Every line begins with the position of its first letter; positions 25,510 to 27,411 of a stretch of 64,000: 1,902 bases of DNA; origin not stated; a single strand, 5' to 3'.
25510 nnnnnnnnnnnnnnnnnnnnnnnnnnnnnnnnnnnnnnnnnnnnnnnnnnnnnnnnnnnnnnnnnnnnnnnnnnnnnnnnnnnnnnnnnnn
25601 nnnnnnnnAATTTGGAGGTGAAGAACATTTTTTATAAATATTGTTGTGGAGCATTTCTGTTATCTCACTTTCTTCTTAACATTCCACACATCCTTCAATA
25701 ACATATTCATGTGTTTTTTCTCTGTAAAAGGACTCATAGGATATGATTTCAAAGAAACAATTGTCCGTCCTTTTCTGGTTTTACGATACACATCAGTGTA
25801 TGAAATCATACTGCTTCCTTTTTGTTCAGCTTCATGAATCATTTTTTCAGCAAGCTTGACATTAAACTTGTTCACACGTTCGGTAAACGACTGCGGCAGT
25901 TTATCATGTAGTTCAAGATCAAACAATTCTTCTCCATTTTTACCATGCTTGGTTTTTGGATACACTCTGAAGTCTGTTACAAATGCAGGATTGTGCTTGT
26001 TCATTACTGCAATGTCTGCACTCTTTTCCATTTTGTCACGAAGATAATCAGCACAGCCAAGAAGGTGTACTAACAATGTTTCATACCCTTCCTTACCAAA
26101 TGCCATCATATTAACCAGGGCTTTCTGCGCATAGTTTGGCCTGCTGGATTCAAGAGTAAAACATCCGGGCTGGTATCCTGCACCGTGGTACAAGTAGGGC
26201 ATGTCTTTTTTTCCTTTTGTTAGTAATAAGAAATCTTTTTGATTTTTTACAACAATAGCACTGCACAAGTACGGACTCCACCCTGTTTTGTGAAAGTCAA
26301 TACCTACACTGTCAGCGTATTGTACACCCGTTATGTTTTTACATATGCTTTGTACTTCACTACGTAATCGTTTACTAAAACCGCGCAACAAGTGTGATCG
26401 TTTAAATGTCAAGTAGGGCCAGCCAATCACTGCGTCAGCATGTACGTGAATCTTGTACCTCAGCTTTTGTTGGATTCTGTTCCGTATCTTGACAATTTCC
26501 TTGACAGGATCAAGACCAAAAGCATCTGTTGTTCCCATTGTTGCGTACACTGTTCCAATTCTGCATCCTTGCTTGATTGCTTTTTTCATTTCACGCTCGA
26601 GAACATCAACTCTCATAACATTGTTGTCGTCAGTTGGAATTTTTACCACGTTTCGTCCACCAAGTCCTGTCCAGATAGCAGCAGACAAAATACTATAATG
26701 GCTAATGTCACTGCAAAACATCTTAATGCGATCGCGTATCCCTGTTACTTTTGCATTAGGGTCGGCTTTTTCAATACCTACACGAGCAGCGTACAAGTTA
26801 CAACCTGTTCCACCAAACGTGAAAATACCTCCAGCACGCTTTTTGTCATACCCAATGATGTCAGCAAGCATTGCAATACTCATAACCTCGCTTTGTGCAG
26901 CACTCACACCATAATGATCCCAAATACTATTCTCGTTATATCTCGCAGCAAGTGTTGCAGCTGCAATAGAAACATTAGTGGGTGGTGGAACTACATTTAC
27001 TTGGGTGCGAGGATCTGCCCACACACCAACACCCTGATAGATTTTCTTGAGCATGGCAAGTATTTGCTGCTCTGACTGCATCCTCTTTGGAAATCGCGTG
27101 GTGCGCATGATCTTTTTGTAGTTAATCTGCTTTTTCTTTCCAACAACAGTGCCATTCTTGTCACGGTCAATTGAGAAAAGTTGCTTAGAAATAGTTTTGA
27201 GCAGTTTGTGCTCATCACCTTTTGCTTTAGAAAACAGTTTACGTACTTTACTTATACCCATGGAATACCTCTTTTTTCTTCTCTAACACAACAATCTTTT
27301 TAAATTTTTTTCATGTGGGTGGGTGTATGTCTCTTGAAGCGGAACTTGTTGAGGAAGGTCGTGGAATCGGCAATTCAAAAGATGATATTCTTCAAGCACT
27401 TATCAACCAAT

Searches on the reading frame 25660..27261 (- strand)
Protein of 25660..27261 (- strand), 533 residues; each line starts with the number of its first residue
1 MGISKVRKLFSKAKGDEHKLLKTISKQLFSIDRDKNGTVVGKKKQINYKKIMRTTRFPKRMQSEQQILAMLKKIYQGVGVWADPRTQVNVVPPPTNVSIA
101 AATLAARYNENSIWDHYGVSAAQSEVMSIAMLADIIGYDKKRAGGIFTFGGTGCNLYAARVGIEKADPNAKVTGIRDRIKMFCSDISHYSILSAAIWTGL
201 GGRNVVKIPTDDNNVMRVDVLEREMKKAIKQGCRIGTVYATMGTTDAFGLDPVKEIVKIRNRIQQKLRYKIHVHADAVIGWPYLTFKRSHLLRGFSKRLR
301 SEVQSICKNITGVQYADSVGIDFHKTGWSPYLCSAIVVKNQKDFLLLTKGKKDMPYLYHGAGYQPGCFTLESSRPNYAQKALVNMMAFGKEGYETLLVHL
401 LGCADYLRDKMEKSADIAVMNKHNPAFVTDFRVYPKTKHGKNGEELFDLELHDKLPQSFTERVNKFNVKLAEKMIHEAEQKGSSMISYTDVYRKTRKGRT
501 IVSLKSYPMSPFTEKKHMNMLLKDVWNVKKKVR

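Call 4: search_protein_families(library=pfam, proteins=[window:25660-27261:-], max_evalue=0.01)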
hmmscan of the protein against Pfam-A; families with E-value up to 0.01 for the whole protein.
window:25660-27261:- (533 aa): 1 family
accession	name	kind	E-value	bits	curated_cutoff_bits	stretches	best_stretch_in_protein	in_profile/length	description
PF00282.25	Pyridoxal_deC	-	5.4e-32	111.4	27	1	54-426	9-368/375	Pyridoxal-dependent decarboxylase conserved domain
